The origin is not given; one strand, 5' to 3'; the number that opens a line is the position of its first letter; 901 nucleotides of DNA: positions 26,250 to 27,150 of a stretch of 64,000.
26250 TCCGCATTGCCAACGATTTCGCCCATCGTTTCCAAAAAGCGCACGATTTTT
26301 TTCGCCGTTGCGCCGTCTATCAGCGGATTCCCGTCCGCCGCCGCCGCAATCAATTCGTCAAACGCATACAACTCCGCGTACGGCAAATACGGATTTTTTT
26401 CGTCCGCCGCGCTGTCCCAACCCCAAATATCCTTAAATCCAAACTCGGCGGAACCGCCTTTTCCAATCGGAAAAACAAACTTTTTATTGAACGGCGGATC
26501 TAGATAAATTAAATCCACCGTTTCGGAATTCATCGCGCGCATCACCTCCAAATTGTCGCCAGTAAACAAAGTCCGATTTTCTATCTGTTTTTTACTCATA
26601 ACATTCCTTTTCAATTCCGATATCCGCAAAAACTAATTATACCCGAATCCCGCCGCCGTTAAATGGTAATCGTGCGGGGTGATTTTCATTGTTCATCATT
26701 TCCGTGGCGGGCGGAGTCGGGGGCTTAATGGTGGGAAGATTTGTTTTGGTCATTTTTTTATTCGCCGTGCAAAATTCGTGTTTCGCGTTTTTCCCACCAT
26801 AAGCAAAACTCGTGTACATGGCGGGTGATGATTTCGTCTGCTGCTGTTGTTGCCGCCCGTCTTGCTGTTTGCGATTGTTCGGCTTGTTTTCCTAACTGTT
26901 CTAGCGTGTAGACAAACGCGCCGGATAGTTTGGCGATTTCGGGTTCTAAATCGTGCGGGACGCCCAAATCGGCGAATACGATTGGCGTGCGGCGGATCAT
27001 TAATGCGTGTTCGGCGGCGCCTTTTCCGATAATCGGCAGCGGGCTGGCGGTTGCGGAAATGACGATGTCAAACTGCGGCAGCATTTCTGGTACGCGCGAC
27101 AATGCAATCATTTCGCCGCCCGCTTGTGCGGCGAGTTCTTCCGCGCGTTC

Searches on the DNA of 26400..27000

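Call 12: search_rna_families(source=window, start=26400, end=27000, threshold=evalue, max_evalue=10, show_alignments=2)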
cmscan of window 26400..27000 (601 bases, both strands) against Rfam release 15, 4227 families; matches with E-value up to 10: 2.
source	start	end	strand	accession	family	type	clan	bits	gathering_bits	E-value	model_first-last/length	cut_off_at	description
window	26795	26884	+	RF03859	mir-6132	Gene; miRNA;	-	21.3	112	0.044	1-94/94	no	mir-6132 microRNA precursor family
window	26733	26751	-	RF01792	eiav_FSE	Cis-reg; frameshift_element;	-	11.4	40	6.6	1-35/35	no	ribosomal frameshift site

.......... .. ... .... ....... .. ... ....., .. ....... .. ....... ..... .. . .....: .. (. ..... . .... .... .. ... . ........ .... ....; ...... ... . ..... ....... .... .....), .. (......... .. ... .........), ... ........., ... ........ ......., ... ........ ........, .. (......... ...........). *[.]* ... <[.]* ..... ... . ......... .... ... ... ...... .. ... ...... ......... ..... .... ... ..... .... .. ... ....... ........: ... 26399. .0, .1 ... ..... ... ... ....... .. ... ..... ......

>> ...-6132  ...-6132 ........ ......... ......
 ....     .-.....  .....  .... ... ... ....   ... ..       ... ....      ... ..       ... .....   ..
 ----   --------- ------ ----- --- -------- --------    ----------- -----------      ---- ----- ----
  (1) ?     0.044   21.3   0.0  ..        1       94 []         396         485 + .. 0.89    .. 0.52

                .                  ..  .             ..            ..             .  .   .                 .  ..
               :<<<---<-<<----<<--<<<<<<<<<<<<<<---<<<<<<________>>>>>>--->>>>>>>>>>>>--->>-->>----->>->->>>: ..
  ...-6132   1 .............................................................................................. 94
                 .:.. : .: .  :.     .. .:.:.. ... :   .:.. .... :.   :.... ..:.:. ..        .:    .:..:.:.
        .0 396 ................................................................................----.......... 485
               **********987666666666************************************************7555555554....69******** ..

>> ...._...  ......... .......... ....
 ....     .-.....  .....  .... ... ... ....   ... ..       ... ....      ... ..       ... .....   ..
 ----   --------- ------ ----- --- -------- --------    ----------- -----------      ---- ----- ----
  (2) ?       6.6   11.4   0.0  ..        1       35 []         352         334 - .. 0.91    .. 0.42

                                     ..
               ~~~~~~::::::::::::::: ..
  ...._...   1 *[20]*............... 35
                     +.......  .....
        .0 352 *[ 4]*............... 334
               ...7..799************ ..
